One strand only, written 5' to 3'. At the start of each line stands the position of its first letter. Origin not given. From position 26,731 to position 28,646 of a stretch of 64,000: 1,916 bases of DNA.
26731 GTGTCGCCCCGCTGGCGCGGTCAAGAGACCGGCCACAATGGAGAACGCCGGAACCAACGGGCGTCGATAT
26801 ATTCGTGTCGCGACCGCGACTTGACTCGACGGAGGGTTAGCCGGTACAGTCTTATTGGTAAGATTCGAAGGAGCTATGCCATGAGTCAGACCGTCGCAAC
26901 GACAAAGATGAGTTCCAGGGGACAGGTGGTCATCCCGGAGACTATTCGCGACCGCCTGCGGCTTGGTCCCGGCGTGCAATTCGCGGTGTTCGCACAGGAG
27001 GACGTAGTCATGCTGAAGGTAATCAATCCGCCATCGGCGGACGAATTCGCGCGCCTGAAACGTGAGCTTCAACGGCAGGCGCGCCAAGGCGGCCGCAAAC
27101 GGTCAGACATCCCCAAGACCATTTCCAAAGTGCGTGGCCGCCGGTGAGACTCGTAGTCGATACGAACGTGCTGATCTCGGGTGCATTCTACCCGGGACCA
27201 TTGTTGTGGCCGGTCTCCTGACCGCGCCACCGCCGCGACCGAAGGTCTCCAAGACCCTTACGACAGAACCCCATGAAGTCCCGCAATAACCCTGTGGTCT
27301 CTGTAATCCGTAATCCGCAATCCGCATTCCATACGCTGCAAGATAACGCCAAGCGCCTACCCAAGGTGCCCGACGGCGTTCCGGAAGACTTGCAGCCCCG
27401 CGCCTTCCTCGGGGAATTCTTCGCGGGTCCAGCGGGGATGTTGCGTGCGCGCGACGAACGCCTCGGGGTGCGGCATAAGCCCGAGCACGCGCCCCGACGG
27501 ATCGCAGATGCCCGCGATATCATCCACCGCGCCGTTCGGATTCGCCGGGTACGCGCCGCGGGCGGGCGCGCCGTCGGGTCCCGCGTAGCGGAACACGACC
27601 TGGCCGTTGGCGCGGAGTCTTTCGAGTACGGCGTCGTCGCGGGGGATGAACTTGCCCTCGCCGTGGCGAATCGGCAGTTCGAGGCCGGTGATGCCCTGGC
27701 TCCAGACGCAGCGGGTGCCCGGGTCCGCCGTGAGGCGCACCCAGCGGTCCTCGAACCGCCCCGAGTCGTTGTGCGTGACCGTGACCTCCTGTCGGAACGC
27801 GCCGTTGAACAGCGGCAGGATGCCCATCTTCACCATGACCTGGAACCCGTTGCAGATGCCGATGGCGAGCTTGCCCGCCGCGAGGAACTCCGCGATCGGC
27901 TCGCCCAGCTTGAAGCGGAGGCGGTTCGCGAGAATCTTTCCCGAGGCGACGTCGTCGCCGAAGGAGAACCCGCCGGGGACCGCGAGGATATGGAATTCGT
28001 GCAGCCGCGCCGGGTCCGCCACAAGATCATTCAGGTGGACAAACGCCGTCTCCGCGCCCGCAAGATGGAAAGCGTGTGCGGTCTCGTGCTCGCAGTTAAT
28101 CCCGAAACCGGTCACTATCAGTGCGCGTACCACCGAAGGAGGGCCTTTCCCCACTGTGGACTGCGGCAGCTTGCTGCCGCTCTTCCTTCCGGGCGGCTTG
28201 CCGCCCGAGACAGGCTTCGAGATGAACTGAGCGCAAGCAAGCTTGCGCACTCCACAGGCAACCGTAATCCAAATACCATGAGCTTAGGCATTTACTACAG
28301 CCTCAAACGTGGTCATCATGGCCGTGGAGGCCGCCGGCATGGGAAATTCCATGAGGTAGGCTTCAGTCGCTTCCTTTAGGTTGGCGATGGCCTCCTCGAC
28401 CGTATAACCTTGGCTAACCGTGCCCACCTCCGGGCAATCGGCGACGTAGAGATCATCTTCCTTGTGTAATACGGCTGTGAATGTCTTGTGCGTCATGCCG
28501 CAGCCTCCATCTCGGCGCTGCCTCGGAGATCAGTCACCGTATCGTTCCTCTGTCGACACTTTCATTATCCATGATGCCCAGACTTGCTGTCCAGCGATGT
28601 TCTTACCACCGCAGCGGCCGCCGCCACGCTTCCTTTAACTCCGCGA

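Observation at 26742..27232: Inverted pair of a 30-bp repeat brackets an AbrB-type antitoxin gene and truncates its PIN toxin partner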

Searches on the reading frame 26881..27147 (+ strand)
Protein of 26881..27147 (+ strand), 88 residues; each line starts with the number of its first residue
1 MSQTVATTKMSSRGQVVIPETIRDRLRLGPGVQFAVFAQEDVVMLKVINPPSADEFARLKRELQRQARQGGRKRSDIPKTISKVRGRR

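Call 6: search_protein_families(library=pfam, proteins=[window:26881-27147:+], max_evalue=1)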
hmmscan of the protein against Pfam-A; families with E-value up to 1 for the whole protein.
window:26881-27147:+ (88 aa): 2 families
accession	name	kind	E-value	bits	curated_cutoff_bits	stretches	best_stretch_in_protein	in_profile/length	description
PF15937.10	PrlF_antitoxin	-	0.00086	19.9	32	1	9-49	3-45/99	prlF antitoxin for toxin YhaV_toxin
PF04014.23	MazE_antitoxin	-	0.00098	19.5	24.7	1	8-45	2-40/48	Antidote-toxin recognition MazE, bacterial antitoxin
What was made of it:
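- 26881..27147 (+): vapB-like antitoxin gene. It is intact at 88 aa, of the AbrB/MazE/SpoVT type, with RBS AAGGAG at 26868-26873. Weak Pfam MazE/PrlF hits (E about 1e-3, below the gathering score; call 6).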

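Call 12: find_encoding_contigs(protein=window:26881-27147:+, flank=10000, max_places=10)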
Protein window:26881-27147:+ (88 aa): 13 contigs read that carry it; 10 places shown.
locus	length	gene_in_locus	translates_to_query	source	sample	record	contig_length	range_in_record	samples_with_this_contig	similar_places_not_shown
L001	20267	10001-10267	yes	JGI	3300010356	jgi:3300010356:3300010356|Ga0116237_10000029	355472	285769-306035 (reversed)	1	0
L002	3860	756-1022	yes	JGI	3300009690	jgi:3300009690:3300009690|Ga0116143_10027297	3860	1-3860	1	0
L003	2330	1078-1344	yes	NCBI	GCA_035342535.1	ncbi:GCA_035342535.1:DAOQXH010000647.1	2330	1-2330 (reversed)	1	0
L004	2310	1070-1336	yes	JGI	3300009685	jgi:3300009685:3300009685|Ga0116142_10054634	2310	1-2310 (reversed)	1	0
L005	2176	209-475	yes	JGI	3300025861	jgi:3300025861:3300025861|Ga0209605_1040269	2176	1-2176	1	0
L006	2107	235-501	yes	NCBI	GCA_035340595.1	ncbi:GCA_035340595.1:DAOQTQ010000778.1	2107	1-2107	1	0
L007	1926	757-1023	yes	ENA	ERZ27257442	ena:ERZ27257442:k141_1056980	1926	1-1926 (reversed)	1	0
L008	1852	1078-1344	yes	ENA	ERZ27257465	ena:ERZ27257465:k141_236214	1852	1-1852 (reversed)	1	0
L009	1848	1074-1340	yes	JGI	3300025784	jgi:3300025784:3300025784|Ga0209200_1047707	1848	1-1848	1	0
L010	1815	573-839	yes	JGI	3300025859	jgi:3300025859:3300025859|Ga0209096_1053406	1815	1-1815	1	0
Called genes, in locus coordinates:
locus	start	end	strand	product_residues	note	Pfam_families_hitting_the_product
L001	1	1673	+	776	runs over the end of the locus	PF19773:DUF6259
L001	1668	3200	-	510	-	-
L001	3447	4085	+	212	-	PF24391:HD-CE (weak), PF21447:Ppx-GppA_III, PF01966:HD (weak)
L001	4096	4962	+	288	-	PF05235:CHAD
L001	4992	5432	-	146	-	PF01381:HTH_3 (weak)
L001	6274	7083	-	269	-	PF09674:DUF2400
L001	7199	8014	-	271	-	PF06197:DUF998 (faint)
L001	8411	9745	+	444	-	PF01408:GFO_IDH_MocA, PF19051:GFO_IDH_MocA_C2, PF02894:GFO_IDH_MocA_C (weak), PF22725:GFO_IDH_MocA_C3 (weak)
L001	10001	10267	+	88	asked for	-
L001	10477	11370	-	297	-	PF13507:GATase_5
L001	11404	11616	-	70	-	-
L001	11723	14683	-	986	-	PF02700:PurS (faint), PF18072:FGAR-AT_linker, PF00586:AIRS, PF02769:AIRS_C, PF00586:AIRS (weak), PF02769:AIRS_C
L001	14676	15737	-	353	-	PF00586:AIRS, PF02769:AIRS_C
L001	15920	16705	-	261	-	-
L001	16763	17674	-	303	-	-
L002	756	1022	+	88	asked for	-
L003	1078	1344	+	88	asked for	-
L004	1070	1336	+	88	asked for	-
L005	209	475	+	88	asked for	-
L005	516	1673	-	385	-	PF01326:PPDK_N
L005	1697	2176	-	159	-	?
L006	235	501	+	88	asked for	-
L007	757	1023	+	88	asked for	-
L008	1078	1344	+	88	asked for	-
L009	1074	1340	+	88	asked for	-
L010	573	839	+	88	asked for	-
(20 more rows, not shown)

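Call 21: find_homologous_proteins(query=window:26881-27147:+, max_evalue=0.001)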
Query window:26881-27147:+ (88 aa): 465 proteins with E <= 0.001 among 466 candidates; the best 120 are listed.
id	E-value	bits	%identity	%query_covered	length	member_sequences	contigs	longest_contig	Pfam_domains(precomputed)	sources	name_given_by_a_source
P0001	5.5e-48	177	100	100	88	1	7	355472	-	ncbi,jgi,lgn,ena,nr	ncbi:MAG TPA: AbrB/MazE/SpoVT family DNA-binding domain-containing protein [Candidatus Hydrogenedent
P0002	1.0e-43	164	91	100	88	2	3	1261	-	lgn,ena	-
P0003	1.3e-42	160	88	100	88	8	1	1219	-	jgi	-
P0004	2.4e-42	160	90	100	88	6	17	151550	-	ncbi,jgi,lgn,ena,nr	ncbi:MAG TPA: AbrB/MazE/SpoVT family DNA-binding domain-containing protein [Candidatus Hydrogenedent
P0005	2.6e-42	159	91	100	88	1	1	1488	-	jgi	-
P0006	2.0e-41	157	86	100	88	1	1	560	-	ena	-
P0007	4.6e-41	155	86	100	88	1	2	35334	-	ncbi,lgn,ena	-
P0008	6.7e-41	155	85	100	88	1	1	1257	-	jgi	jgi:AbrB family looped-hinge helix DNA binding protein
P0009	8.5e-41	155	86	100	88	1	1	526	-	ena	-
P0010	1.2e-40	154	85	100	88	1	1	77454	-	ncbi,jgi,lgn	-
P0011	1.7e-40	154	87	99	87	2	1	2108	-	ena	-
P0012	2.3e-40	153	85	100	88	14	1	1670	-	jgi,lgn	jgi:AbrB family looped-hinge helix DNA binding protein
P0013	3.2e-40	153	85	100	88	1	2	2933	-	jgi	-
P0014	4.0e-40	152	85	100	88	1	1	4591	-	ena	-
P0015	6.4e-40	152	84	100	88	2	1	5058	-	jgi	-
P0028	8.2e-37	142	81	100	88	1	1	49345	-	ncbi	-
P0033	3.0e-35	137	86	90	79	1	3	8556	PF04014.24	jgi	-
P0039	2.5e-32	128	72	100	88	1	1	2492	PF04014.24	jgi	jgi:AbrB family looped-hinge helix DNA binding protein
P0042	4.0e-32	127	73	97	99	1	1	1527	PF04014.24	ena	-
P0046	1.3e-30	122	72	90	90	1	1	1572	PF04014.24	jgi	jgi:AbrB family looped-hinge helix DNA binding protein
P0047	1.8e-30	122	69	100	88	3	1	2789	PF04014.24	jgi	jgi:AbrB family looped-hinge helix DNA binding protein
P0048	1.5e-29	119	69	98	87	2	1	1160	PF04014.24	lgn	-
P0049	1.7e-29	119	67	100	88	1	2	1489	PF04014.24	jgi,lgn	-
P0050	2.0e-29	119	68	100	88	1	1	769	PF04014.24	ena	-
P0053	3.3e-28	115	68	100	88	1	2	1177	PF04014.24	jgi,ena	-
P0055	3.9e-27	111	64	100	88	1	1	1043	PF04014.24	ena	-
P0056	9.8e-27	110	64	100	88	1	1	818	PF04014.24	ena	-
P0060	2.4e-26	109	61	100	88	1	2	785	PF04014.24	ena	-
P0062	3.2e-26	108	64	99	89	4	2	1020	PF04014.24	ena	-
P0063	3.5e-26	108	61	100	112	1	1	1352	PF04014.24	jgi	jgi:AbrB family looped-hinge helix DNA binding protein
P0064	4.7e-26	108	63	99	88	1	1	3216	PF04014.24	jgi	jgi:AbrB family looped-hinge helix DNA binding protein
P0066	9.0e-26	107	61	100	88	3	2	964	PF04014.24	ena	-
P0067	1.3e-25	106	63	99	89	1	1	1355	PF04014.24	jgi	jgi:AbrB family looped-hinge helix DNA binding protein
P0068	1.4e-25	106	64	99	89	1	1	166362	PF04014.24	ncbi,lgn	-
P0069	1.6e-25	106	67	97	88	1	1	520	PF04014.24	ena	-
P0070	2.1e-25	106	60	99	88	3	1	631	PF04014.24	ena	-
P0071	2.2e-25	106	59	99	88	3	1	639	PF04014.24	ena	-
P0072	3.3e-25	105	64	99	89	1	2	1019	PF04014.24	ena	-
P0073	4.0e-25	105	63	99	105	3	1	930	PF04014.24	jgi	jgi:AbrB family looped-hinge helix DNA binding protein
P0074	4.2e-25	105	61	100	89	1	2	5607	PF04014.24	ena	-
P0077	5.0e-25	105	57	99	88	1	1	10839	PF04014.24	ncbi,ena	-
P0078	5.3e-25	104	63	99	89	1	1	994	PF04014.24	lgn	-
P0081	8.7e-25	104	63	99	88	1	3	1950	PF04014.24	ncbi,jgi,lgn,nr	ncbi:MAG: hypothetical protein FJ088_15095 [Deltaproteobacteria bacterium]|nr:hypothetical protein [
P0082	1.0e-24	104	61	100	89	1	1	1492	PF04014.24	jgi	jgi:AbrB family looped-hinge helix DNA binding protein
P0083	1.1e-24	103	62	99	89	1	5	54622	PF04014.24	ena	-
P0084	1.3e-24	103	62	99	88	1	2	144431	PF04014.24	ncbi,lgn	-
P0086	1.9e-24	103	59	99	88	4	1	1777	PF04014.24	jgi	jgi:AbrB family looped-hinge helix DNA binding protein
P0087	2.2e-24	103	62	99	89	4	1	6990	PF04014.24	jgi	jgi:AbrB family looped-hinge helix DNA binding protein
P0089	2.4e-24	102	62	99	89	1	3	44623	PF04014.24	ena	-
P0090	2.7e-24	102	60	99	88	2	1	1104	PF04014.24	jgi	jgi:AbrB family looped-hinge helix DNA binding protein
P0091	3.1e-24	102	62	99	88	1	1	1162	PF04014.24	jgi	jgi:AbrB family looped-hinge helix DNA binding protein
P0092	3.7e-24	102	63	99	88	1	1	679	PF04014.24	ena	-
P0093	5.6e-24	101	60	99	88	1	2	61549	PF04014.24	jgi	jgi:AbrB family looped-hinge helix DNA binding protein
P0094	7.0e-24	101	60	100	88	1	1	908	PF04014.24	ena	-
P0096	8.2e-24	101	62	99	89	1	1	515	PF04014.24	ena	-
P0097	9.5e-24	100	60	100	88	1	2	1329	PF04014.24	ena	-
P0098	9.7e-24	100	60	100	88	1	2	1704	PF04014.24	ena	-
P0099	1.1e-23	100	61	99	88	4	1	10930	PF04014.24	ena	-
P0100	1.2e-23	100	60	100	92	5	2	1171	PF04014.24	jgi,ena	-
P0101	1.7e-23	100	61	94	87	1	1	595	PF04014.24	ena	-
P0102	1.8e-23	100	61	99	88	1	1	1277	PF04014.24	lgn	-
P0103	1.9e-23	100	58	100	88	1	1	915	PF04014.24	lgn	-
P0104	2.0e-23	99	61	100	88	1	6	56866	PF04014.24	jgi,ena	-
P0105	2.2e-23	99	59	99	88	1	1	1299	PF04014.24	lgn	-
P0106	2.5e-23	99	59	100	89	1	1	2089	PF04014.24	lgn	-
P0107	2.7e-23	99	59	99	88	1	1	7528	PF04014.24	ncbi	-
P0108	2.7e-23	99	61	99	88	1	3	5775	PF04014.24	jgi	jgi:AbrB family looped-hinge helix DNA binding protein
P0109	3.0e-23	99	61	97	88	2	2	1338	PF04014.24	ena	-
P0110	3.4e-23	99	60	99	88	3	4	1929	PF04014.24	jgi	-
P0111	3.5e-23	99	60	99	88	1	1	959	PF04014.24,PF15937.11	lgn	-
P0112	3.6e-23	99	59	99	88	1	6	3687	PF04014.24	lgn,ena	-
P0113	3.8e-23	99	59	99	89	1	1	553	PF04014.24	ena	-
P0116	5.3e-23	98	61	99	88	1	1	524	PF04014.24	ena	-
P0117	6.8e-23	98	60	99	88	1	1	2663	PF04014.24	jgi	jgi:AbrB family looped-hinge helix DNA binding protein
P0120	1.0e-22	97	61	99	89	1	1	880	PF04014.24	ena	-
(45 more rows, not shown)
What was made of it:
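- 26881..27147 (+): 465 homologues, nearly all 88-89 aa, many carrying PF04014 and named AbrB/MazE/SpoVT by NCBI (call 21).
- On Type II TA module (AbrB/SpoVT antitoxin + PIN_3 toxin, vapBC-like): It has 465 homologues, nearly all 88-89 aa, many with PF04014 on record and NCBI's AbrB/MazE/SpoVT name, including the identical protein (call 21).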

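Call 22: find_encoding_contigs(protein=P0004, flank=4000, max_places=4)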
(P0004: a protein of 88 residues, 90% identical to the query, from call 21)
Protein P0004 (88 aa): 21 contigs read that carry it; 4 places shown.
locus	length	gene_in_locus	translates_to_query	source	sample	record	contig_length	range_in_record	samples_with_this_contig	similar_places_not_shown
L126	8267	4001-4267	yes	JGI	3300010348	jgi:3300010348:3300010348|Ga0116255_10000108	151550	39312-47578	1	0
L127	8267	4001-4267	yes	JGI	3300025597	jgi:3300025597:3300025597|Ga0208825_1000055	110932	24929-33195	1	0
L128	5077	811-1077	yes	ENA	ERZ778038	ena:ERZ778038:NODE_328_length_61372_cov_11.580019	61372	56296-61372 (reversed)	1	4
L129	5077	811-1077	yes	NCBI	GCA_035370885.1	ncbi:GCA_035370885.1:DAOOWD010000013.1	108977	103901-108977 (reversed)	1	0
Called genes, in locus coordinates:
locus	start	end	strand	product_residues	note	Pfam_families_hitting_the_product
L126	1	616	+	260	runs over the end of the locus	PF02511:Thy1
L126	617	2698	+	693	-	PF17975:RNR_Alpha, PF21995:RNR-II_ins_dom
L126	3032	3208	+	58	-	-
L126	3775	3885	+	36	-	-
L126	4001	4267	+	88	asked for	-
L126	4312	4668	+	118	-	PF13470:PIN_3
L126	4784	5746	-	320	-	-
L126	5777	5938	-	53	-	-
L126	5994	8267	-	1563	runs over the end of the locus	PF06739:SBBP (faint), PF13449:Phytase-like (faint), PF01436:NHL, PF08450:SGL, PF24684:Vgb_lyase, PF01436:NHL, PF01650:Peptidase_C13, PF13620:CarboxypepD_reg, +3 more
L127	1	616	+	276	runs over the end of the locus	PF02511:Thy1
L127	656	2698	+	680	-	PF17975:RNR_Alpha, PF21995:RNR-II_ins_dom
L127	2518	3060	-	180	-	-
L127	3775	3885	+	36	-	-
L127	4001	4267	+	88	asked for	-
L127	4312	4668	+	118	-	PF13470:PIN_3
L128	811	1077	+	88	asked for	-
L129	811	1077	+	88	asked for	-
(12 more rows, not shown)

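Call 23: find_encoding_contigs(protein=P0010, flank=4000, max_places=3)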
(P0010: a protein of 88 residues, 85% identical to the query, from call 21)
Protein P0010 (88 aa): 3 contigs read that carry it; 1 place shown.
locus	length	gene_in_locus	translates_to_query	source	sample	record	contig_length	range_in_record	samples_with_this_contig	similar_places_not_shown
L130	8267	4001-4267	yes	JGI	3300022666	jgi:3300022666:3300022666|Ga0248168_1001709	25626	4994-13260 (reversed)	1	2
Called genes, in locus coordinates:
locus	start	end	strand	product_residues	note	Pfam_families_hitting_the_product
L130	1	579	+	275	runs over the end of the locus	PF13531:SBP_bac_11, PF12727:PBP_like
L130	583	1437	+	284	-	PF00528:BPD_transp_1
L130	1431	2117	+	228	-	PF00005:ABC_tran, PF13304:AAA_21 (weak)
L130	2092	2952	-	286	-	PF00106:adh_short, PF08659:KR, PF13561:adh_short_C2, PF08643:DUF1776 (weak)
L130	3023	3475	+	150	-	PF01850:PIN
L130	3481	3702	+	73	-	PF02604:PhdYeFM_antitox (weak)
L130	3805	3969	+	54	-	-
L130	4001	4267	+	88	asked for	-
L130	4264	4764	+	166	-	PF13470:PIN_3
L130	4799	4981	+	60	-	-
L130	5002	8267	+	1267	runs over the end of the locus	PF00515:TPR_1 (faint), PF07719:TPR_2 (faint), PF13174:TPR_6 (faint), PF13181:TPR_8 (faint), PF09976:TPR_21 (weak), PF13424:TPR_12 (weak), PF13432:TPR_16 (weak), PF14559:TPR_19, +2 more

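Call 24: find_encoding_contigs(protein=P0028, flank=4000, max_places=3)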
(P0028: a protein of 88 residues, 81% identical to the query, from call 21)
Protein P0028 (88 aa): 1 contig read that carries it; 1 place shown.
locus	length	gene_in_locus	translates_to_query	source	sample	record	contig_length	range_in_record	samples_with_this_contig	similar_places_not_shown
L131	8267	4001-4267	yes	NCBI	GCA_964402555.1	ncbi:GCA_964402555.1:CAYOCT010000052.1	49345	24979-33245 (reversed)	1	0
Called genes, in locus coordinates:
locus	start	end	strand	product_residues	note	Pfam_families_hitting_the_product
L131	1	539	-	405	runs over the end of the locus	PF01408:GFO_IDH_MocA, PF22725:GFO_IDH_MocA_C3, PF02894:GFO_IDH_MocA_C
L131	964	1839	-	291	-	PF01261:AP_endonuc_2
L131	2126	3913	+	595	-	PF01336:tRNA_anti-codon, PF00152:tRNA-synt_2, PF02938:GAD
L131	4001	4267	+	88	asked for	-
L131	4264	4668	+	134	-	PF13470:PIN_3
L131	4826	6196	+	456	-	PF00860:Xan_ur_permease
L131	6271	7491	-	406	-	PF04909:Amidohydro_2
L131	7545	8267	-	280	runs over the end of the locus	PF13527:Acetyltransf_9 (faint), PF00583:Acetyltransf_1, PF13673:Acetyltransf_10, PF13508:Acetyltransf_7, PF18014:Acetyltransf_18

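Call 27: find_encoding_contigs(protein=P0005, flank=3000, max_places=3)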
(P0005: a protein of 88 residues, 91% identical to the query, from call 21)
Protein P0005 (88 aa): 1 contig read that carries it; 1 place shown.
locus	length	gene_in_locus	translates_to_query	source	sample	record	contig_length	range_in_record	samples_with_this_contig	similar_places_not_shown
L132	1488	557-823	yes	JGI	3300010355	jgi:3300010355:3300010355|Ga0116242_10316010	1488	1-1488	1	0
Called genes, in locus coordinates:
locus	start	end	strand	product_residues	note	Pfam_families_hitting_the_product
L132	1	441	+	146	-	?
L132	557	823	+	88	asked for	-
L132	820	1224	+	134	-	PF13470:PIN_3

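Call 28: find_encoding_contigs(protein=P0002, flank=3000, max_places=3)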
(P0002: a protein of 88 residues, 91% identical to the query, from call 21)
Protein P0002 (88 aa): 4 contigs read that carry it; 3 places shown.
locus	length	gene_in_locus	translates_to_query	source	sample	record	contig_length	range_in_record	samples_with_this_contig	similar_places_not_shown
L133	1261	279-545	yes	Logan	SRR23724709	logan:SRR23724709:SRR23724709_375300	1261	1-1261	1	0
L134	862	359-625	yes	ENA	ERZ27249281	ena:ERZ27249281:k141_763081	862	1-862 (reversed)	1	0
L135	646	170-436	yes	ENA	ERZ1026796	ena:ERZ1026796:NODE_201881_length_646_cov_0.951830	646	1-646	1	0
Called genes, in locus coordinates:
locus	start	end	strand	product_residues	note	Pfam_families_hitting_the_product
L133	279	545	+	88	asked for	-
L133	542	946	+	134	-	PF13470:PIN_3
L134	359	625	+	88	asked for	-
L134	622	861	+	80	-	?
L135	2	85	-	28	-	?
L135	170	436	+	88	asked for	-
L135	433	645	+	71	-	?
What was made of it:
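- On Type II TA module (AbrB/SpoVT antitoxin + PIN_3 toxin, vapBC-like): Relatives have 134-166-aa PIN_3 genes (calls 22-24, 27, 28).
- Antitoxins 81-91% identical are each followed by an intact 134-166-aa PIN_3 gene with the same 4-nt overlap (calls 22-24, 27, 28). The cassette family is found in a different context in every relative, so it is mobile by some route (calls 22-24, 27, 28).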

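Call 59: find_homologous_proteins(query=L005:516-1673:-, max_evalue=1e-50)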
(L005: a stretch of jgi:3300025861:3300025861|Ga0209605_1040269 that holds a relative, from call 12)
Query L005:516-1673:- (385 aa): 3 proteins with E <= 1e-50 among 8000 candidates.
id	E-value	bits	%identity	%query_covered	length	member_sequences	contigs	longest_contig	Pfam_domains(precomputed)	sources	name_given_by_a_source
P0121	4.6e-119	416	59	92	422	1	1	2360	PF01326.25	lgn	-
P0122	4.2e-97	344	59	76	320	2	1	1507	PF01326.25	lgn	-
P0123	5.1e-84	301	49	85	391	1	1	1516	PF01326.25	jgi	-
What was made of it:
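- Tried and rejected: The identical PPDK_N protein was not found by homology search (call 59).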

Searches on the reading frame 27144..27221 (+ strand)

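Call 6: search_protein_families(library=pfam, proteins=[window:27144-27221:+], max_evalue=1)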
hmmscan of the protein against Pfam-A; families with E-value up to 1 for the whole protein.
window:27144-27221:+ (25 aa): 2 families
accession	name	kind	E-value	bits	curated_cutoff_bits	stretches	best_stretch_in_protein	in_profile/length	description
PF13470.12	PIN_3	-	0.13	13.5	27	1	2-18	1-17/115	PIN domain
PF18616.6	CdiI_3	-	0.21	12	28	1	5-24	58-77/95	CDI immunity proteins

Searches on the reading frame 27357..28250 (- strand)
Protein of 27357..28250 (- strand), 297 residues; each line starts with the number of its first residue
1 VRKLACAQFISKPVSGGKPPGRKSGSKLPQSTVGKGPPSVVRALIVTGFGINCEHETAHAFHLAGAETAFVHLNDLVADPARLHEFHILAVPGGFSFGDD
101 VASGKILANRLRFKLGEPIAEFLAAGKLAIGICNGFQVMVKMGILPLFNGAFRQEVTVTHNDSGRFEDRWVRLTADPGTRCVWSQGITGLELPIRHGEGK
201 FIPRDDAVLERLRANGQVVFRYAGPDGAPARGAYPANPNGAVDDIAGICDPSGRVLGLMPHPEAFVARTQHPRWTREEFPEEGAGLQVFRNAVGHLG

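Call 6: search_protein_families(library=pfam, proteins=[window:27357-28250:-], max_evalue=1)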
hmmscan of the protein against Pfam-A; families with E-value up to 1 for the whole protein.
window:27357-28250:- (297 aa): 3 families
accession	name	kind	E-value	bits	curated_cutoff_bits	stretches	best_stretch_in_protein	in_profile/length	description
PF13507.12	GATase_5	-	8.3e-83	277.9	27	1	41-293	2-257/260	CobB/CobQ-like glutamine amidotransferase domain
PF01965.30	DJ-1_PfpI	-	0.03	14.6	26.6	1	77-146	53-114/165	DJ-1/PfpI family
PF07685.20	GATase_3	-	0.062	13.4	27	1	81-140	35-89/196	CobB/CobQ-like glutamine amidotransferase domain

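Call 40: find_related_loci(query=window:27357-28250:-, collection=metagenome_contigs, flank=3000)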
Query window:27357-28250:- (297 aa) in metagenome_contigs; peptide patterns used: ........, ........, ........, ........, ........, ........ (x = any residue, [..] = any of these).
291 stretches matched a pattern; 188 encode a relative of the query (tblastn E <= 1e-3); the best 80 are kept; 80 distinct loci.
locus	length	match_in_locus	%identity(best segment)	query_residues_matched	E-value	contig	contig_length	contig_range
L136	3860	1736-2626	100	1-297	0e+0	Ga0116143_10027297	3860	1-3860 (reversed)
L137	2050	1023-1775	73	43-293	3e-137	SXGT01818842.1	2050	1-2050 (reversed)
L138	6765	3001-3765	75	41-295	3e-128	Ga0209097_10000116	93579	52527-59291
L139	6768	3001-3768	73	40-295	5e-128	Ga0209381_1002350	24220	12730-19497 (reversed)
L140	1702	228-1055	68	22-295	2e-137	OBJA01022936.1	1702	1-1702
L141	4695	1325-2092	71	41-296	2e-128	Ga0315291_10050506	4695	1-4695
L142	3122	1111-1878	72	40-295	5e-131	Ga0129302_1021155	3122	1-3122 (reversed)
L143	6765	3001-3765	71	41-295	1e-125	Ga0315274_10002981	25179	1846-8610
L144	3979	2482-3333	65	11-293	8e-127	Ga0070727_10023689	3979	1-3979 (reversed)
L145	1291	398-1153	71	42-293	2e-135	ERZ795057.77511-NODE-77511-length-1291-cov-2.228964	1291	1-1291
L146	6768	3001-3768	70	41-296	9e-124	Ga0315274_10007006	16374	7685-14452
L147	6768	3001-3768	70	41-296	9e-124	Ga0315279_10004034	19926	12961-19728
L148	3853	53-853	68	34-296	6e-124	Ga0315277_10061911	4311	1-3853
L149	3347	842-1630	68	33-295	5e-126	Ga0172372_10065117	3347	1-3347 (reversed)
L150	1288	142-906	69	41-295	4e-133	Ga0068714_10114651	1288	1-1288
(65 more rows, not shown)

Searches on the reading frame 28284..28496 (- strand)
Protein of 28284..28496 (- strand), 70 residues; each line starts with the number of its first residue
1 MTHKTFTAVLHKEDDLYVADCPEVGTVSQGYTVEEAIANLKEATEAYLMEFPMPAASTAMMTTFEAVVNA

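Call 6: search_protein_families(library=pfam, proteins=[window:28284-28496:-], max_evalue=1)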
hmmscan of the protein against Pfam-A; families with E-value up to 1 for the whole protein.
window:28284-28496:- (70 aa): 3 families
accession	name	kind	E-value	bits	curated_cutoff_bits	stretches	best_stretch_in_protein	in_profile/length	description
PF21748.3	UPF0150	-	0.0014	18.9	27.3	1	13-49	17-54/64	UPF0150-like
PF15919.11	HicB_lk_antitox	-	0.0039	17.8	27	1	8-51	3-48/123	HicB_like antitoxin of bacterial toxin-antitoxin system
PF24113.1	DUF7387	-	0.0078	17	27.9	1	9-46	16-53/85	Family of unknown function (DUF7387)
